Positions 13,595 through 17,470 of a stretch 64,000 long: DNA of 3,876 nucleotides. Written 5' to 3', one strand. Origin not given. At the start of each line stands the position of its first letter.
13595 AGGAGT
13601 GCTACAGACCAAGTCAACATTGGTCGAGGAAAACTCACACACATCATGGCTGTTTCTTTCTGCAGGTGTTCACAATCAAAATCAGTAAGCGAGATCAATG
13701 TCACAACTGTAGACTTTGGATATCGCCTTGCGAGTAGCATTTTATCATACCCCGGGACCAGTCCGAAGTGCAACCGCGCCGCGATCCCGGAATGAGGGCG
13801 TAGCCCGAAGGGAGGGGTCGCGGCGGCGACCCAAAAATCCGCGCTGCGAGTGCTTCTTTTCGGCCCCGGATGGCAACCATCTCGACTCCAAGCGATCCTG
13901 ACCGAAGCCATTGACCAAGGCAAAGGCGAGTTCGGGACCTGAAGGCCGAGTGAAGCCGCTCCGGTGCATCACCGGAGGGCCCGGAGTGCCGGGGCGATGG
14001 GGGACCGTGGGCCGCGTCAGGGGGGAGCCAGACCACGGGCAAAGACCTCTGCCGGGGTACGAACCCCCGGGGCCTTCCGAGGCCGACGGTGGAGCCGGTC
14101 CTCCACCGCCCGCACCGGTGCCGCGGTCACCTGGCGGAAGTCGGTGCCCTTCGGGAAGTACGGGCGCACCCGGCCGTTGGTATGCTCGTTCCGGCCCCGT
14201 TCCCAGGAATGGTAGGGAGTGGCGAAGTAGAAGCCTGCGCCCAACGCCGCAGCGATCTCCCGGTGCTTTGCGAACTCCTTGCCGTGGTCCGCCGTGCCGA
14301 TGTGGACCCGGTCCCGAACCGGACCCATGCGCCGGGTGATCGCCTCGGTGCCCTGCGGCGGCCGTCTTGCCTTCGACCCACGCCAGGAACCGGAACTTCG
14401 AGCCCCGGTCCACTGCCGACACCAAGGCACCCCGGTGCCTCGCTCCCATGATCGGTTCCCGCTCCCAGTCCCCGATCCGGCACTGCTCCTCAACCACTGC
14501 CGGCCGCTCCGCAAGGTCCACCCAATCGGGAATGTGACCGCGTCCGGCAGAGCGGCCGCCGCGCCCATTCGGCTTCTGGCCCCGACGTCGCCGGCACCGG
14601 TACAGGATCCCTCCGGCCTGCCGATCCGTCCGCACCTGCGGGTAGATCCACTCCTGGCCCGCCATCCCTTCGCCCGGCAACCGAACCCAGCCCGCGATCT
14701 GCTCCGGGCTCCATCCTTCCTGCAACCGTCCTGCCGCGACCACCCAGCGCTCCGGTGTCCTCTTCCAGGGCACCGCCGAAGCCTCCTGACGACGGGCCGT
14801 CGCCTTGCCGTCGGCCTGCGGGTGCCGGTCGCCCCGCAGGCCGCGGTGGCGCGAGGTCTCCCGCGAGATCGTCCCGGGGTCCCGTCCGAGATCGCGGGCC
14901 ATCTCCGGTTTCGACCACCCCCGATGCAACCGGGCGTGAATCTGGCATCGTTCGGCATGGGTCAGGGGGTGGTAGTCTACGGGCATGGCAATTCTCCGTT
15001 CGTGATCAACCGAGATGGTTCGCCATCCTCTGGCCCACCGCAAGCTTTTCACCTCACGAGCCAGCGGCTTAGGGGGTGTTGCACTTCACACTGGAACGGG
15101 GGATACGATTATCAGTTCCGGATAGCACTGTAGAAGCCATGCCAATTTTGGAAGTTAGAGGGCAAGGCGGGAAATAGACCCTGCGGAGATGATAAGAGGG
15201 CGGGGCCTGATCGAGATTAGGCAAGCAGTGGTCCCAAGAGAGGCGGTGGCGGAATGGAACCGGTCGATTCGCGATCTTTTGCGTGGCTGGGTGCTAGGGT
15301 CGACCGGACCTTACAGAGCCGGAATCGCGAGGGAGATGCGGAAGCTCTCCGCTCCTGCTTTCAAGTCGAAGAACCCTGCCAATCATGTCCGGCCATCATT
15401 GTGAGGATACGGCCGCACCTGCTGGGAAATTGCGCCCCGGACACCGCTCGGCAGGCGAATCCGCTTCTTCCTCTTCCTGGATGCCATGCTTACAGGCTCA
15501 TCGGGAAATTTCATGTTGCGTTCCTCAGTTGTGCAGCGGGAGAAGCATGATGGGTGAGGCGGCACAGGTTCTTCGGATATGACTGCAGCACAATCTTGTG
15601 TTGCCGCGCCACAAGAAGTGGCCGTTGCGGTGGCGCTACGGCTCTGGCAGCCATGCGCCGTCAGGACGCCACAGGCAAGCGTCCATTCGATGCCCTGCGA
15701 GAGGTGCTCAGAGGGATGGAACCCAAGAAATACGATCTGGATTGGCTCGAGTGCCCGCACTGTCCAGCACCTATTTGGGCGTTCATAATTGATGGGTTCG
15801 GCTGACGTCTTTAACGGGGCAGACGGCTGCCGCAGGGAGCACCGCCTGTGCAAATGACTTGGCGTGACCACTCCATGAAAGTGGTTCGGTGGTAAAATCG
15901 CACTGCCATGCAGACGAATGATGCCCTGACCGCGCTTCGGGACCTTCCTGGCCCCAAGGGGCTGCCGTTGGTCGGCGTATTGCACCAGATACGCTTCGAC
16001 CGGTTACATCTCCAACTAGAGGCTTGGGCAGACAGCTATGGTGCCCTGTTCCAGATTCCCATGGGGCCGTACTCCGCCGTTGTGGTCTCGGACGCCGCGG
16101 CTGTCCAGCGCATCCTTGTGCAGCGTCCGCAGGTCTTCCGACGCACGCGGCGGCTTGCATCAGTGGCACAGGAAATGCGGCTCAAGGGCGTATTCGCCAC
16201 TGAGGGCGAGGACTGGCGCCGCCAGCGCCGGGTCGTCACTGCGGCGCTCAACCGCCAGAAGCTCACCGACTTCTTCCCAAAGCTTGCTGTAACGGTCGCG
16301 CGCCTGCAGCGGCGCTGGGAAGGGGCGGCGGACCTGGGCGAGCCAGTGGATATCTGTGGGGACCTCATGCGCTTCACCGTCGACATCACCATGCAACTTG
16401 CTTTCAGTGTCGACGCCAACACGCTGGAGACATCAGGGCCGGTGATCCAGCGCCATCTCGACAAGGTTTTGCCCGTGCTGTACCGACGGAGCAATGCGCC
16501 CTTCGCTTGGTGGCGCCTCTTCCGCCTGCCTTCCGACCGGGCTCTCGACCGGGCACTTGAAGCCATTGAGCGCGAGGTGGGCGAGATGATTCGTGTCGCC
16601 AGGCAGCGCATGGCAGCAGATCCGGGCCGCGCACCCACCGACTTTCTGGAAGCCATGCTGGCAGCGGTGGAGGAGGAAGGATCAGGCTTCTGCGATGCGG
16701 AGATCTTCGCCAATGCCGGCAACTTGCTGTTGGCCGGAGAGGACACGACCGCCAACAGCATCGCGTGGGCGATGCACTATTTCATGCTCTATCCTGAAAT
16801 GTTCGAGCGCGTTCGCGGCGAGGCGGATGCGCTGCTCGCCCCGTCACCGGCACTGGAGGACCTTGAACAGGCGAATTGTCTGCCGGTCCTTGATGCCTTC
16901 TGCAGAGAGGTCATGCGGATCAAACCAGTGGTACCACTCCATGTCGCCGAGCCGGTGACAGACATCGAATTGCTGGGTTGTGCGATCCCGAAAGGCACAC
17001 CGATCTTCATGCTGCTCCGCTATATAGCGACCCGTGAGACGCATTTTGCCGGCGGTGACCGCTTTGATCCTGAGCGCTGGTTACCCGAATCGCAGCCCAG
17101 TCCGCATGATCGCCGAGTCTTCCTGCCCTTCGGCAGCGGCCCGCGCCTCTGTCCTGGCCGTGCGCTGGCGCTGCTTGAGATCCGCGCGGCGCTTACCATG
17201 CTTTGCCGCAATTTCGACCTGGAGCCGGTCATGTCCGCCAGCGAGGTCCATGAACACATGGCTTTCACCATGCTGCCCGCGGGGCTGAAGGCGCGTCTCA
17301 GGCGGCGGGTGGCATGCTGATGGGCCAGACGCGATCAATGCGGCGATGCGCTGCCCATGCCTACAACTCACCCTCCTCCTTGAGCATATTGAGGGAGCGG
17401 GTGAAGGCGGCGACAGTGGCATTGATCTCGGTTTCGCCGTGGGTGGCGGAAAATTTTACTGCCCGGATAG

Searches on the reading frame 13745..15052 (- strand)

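Call 6: search_protein_families(library=pfam, proteins=[window:13745-15052:-])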
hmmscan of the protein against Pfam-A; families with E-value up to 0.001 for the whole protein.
window:13745-15052:- (435 aa): 2 families
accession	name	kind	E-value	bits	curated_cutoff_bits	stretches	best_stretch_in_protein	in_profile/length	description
PF13936.12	HTH_38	-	4.5e-09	36.3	27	1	27-69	2-44/44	Helix-turn-helix domain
PF13384.12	HTH_23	-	7.4e-05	22.9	24.6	0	31-70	3-44/50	Homeodomain-like domain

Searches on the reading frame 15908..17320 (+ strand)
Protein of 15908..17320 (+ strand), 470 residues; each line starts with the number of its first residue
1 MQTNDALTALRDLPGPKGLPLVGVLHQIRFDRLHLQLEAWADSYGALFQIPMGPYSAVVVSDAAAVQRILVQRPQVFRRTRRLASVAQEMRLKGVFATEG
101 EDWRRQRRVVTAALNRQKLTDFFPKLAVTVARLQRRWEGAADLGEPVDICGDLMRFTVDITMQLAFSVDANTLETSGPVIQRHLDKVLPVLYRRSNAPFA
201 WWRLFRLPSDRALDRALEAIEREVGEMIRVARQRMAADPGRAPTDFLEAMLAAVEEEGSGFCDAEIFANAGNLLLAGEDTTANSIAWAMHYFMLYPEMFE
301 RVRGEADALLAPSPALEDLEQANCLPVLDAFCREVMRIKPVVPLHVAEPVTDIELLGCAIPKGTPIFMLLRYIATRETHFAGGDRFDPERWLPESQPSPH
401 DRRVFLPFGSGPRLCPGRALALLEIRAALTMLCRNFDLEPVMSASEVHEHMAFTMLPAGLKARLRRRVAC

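Call 6: search_protein_families(library=pfam, proteins=[window:15908-17320:+])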
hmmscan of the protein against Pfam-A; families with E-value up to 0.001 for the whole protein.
window:15908-17320:+ (470 aa): 1 family
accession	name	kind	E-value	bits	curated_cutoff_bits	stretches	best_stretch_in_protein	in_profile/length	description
PF00067.27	p450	-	1.9e-79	268.1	22.8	1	14-456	2-454/462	Cytochrome P450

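Call 52: search_protein_families(library=ncbifam, proteins=[window:15908-17320:+], max_evalue=0.01)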
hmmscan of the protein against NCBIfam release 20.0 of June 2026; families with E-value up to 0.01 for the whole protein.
window:15908-17320:+ (470 aa): 7 families
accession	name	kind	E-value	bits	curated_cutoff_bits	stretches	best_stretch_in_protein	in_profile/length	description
NF051859.1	AlbFlvMonOxTrpSyn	equivalog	2.5e-45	154.9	700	1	18-463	27-453/457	bifunctional albaflavenone monooxygenase/terpene synthase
NF045812.1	PentlenOxigase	equivalog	3e-41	141.7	800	1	16-467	7-440/444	pentalenene oxygenase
NF050147.1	aminopyruv_ApyO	equivalog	1.2e-32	113.1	525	1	93-458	78-414/444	RiPP biosynthesis cytochrome P450 ApyO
TIGR04538.1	P450_cycloAA_1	subfamily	1.2e-13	50.7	500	1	244-434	193-364/395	cytochrome P450, cyclodipeptide synthase-associated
NF041177.1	Cyp119_Thmprot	equivalog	2.4e-08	33.2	680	1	261-448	196-352/368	cytochrome P450 Cyp119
NF045816.1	PentlenlactSyn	equivalog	0.00029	19.7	700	1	223-435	184-365/396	pentalenolactone synthase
NF053744.1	FAProxCypCBc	equivalog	0.0028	16.3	600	1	326-438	274-386/416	CYP152 family fatty-acid peroxygenase CypC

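Call 59: search_solved_structures(query=window:15908-17320:+, max_evalue=1e-25)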
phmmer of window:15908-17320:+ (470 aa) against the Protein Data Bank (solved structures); distinct sequences matched with E-value up to 1e-25: 70 (the best 60 are shown).
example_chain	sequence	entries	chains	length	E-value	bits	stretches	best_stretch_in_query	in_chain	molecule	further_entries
7wzl_A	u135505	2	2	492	5.6e-42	147.3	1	13-459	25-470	Putative cytochrome P450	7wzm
4r20_A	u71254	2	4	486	6.9e-39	137.1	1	17-436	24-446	Cytochrome P450 family 17 polypeptide 2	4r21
6j94_A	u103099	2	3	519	9.8e-36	126.7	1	16-463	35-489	Protein LUTEIN DEFICIENT 5, chloroplastic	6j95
6l8i_A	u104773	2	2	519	1.2e-35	126.4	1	16-463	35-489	Protein LUTEIN DEFICIENT 5, chloroplastic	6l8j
6n6q_A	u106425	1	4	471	4.6e-33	117.9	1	11-468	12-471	Cytochrome P450 (CYP102L1)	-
6ma7_A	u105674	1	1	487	2.5e-31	112.2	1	12-442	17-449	Cytochrome P450 3A4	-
5vcd_A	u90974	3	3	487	2.6e-31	112.1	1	12-441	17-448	Cytochrome P450 3A4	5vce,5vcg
4ny4_A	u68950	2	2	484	1.2e-30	109.9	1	12-442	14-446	Cytochrome P450 3A4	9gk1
1w0e_A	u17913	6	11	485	1.2e-30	109.9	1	12-442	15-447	CYTOCHROME P450 3A4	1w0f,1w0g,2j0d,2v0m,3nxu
1tqn_A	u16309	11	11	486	1.2e-30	109.9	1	12-442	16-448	cytochrome P450 3A4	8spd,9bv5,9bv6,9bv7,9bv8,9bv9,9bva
7lxl_A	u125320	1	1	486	1.2e-30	109.9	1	12-442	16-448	Cytochrome P450 3A4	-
3tjs_A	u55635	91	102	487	1.2e-30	109.9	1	12-442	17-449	Cytochrome P450 3A4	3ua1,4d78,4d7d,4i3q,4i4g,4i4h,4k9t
9yk4_A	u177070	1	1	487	1.5e-30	109.6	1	12-441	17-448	Cytochrome P450 3A4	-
7kvk_A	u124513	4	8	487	1.9e-30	109.2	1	12-442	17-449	Cytochrome P450 3A4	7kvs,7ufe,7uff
4d6z_A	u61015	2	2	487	2.4e-30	108.9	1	12-442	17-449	CYTOCHROME P450 3A4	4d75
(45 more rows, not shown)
